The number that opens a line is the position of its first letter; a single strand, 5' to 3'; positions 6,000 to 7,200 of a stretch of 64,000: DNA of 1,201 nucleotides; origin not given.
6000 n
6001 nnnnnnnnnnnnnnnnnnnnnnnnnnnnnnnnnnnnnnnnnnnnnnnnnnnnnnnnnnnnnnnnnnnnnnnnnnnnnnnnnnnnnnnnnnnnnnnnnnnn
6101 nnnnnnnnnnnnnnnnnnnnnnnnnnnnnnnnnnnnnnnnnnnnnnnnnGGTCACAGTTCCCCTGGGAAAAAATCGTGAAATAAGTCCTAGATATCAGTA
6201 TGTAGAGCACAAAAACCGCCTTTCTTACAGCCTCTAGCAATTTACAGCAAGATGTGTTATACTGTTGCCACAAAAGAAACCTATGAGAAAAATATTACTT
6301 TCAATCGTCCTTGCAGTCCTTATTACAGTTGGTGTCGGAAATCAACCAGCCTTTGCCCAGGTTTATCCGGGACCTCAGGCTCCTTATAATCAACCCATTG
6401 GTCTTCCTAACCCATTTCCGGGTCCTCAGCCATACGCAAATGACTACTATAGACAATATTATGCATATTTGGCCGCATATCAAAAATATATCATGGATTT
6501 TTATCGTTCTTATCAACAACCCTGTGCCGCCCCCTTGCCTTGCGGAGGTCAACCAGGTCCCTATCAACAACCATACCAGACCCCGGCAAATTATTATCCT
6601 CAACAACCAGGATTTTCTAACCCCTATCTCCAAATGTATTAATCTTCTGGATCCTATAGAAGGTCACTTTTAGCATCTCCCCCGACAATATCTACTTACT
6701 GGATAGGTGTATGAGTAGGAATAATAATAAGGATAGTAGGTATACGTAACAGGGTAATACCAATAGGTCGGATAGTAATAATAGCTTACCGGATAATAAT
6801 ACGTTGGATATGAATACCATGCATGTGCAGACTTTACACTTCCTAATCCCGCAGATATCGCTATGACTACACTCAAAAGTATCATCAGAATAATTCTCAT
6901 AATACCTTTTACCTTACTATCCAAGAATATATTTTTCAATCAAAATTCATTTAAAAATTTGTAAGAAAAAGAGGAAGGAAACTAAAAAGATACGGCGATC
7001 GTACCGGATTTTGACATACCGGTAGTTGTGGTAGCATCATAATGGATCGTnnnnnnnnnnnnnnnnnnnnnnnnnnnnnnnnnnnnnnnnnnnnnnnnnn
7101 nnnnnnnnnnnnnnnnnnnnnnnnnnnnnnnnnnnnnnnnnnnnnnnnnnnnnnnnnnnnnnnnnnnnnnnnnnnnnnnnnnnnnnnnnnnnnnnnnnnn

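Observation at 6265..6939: Convergent pair of small secreted Tyr/Pro-rich low-complexity proteins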

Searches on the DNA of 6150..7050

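Call 38: search_rna_families(source=window, start=6150, end=7050, threshold=evalue, max_evalue=1)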
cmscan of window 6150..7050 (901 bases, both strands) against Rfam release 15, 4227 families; matches with E-value up to 1: 0.
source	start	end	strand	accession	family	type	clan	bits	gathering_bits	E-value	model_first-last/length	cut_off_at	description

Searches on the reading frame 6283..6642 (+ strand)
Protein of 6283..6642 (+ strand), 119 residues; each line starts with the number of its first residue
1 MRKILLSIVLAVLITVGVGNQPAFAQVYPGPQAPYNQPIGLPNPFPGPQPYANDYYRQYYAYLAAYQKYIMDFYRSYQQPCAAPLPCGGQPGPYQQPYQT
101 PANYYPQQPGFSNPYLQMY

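Call 6: search_protein_families(library=pfam, proteins=[window:6283-6642:+], max_evalue=0.01)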
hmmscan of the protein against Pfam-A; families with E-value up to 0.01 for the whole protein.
window:6283-6642:+ (119 aa): 0 families

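Call 7: find_encoding_contigs(protein=window:6283-6642:+, flank=10000)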
Protein window:6283-6642:+ (119 aa): 2 contigs read that carry it; 2 places shown.
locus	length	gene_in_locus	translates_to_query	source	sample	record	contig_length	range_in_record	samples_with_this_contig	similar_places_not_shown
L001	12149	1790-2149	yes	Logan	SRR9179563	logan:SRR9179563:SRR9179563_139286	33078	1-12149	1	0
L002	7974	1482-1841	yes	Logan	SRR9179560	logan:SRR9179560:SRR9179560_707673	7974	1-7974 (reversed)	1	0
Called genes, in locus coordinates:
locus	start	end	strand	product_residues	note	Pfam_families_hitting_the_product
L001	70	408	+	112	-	PF00254:FKBP_C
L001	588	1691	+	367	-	PF00438:S-AdoMet_synt_N, PF02772:S-AdoMet_synt_M, PF02773:S-AdoMet_synt_C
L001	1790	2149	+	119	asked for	-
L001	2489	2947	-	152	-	-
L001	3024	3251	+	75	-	-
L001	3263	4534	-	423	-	PF00709:Adenylsucc_synt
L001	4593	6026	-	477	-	PF03816:LytR_cpsA_psr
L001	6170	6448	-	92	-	-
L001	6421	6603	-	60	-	-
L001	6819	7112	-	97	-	-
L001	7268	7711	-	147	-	-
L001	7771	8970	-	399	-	PF00091:Tubulin, PF12327:FtsZ_C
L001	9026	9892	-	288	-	-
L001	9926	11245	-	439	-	PF06277:EutA (faint), PF11104:PilM_2 (faint), PF14450:FtsA (weak), PF02491:SHS2_FTSA, PF14450:FtsA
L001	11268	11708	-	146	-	-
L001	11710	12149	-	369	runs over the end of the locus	PF03033:Glyco_transf_28, PF04101:Glyco_tran_28_C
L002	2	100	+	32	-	?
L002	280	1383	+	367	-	PF00438:S-AdoMet_synt_N, PF02772:S-AdoMet_synt_M, PF02773:S-AdoMet_synt_C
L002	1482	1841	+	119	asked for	-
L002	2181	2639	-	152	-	-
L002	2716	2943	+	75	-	-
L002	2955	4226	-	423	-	PF00709:Adenylsucc_synt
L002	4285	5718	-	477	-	PF03816:LytR_cpsA_psr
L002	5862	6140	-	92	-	-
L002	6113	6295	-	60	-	-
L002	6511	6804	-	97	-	-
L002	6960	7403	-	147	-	-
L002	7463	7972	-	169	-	?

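Call 9: find_homologous_proteins(query=window:6283-6642:+, max_evalue=0.01)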
Query window:6283-6642:+ (119 aa): 1 proteins with E <= 0.01 among 8 candidates.
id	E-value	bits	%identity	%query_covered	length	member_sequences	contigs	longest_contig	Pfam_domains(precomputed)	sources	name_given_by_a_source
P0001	6.5e-24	102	58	94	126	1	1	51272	-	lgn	-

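Call 11: find_encoding_contigs(protein=P0001, flank=10000)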
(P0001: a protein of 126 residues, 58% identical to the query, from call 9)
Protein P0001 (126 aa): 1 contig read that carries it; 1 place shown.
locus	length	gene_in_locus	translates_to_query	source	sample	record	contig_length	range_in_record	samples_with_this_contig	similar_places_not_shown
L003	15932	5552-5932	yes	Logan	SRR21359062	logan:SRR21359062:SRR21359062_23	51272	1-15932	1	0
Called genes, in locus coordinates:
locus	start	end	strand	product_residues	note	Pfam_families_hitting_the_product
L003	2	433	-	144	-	?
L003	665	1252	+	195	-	-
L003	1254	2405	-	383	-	PF00704:Glyco_hydro_18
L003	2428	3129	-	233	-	PF01988:VIT1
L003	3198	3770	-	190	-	PF05175:MTS, PF10294:Methyltransf_16 (weak), PF06325:PrmA, PF12847:Methyltransf_18 (weak), PF02390:Methyltransf_4 (weak), PF13847:Methyltransf_31, PF08242:Methyltransf_12 (weak), PF13649:Methyltransf_25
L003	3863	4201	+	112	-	PF00254:FKBP_C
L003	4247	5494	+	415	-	PF00438:S-AdoMet_synt_N, PF02772:S-AdoMet_synt_M, PF02773:S-AdoMet_synt_C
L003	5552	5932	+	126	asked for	-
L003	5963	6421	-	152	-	-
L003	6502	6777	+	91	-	-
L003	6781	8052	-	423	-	PF00709:Adenylsucc_synt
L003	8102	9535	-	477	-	PF03816:LytR_cpsA_psr, PF13399:LytR_C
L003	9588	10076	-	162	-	-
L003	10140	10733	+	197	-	-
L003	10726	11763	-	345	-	-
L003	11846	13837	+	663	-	PF01757:Acyl_transf_3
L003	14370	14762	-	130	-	-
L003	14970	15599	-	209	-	-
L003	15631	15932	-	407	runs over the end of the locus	PF00091:Tubulin, PF12327:FtsZ_C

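Call 21: find_related_loci(query=A2, collection=metagenome_contigs, flank=6000)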
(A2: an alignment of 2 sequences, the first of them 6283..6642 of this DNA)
Query A2 (119 aa) in metagenome_contigs; peptide patterns used: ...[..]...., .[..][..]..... (x = any residue, [..] = any of these).
321 stretches matched a pattern, but none encodes a relative of the query by tblastn (E <= 1e-3).

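Call 29: search_protein_representatives(alignment_id=A2)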
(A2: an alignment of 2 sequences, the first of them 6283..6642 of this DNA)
Query: 2 sequences, 133 profile positions. Proteins with E-value up to 0.001 (for the whole library): 1; up to 1e-10: 1; up to 1e-30: 1. The best 1 are listed.
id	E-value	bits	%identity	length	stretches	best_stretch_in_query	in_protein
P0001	1.1e-65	236.3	-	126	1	1-133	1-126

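Call 36: list_cluster_members(proteins=[P0002, window:6283-6642:+, window:7756-9027:-, window:12264-13463:-])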
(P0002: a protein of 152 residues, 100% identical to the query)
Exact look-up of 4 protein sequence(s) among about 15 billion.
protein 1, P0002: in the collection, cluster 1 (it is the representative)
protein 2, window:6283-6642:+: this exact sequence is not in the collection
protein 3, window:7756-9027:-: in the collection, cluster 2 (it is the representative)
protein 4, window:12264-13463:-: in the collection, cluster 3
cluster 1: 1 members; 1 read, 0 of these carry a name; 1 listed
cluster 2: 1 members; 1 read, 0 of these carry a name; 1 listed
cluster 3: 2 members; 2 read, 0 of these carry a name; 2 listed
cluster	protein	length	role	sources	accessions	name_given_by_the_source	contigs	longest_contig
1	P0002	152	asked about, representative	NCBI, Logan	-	-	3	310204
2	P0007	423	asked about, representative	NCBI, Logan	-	-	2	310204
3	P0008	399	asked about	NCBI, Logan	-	-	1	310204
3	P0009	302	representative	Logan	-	-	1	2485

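Call 45: search_solved_structures(query=A2, max_evalue=10)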
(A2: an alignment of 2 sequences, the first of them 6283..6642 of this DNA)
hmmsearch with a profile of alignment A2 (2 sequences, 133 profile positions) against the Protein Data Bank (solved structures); distinct sequences matched with E-value up to 10: 1.
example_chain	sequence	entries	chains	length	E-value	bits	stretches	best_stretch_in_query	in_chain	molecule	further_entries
8puu_A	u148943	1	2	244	0.54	13.9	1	45-92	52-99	Deoxynucleoside kinase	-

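Call 46: search_protein_families(library=ncbifam, proteins=[window:6283-6642:+, P0001], max_evalue=1)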
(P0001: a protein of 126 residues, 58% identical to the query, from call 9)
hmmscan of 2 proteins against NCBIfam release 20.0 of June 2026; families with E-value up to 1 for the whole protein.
window:6283-6642:+ (119 aa): 0 families

P0001 (126 aa): 0 families

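Call 47: predict_structure(alignment_id=A2)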
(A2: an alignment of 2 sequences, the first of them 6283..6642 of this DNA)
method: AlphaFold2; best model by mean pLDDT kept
length: 119 residues; sequences in the alignment: 2
mean_pLDDT: 53.7   pTM: 0.24
mean pLDDT of the five models: 53.7, 53.0, 49.0, 48.4, 46.3
residues with pLDDT >= 90: 0; 70-90: 26; 50-70: 24; < 50: 69
segments of 3 or more residues with pLDDT < 50: 20-43, 45-48, 80-119
pLDDT, mean of each block of 10 residues (from residue 1): 71 62 44 41 46 69 81 66 43 41 39 41
secondary structure, 60 per line:
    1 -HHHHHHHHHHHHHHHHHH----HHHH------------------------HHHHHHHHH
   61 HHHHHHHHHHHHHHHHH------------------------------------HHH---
elements in order: H2-19 H24-27 H52-77

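Call 68: search_protein_families(library=phrogs, proteins=[window:6283-6642:+], max_evalue=0.01)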
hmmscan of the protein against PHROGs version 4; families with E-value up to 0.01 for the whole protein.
window:6283-6642:+ (119 aa): 0 families
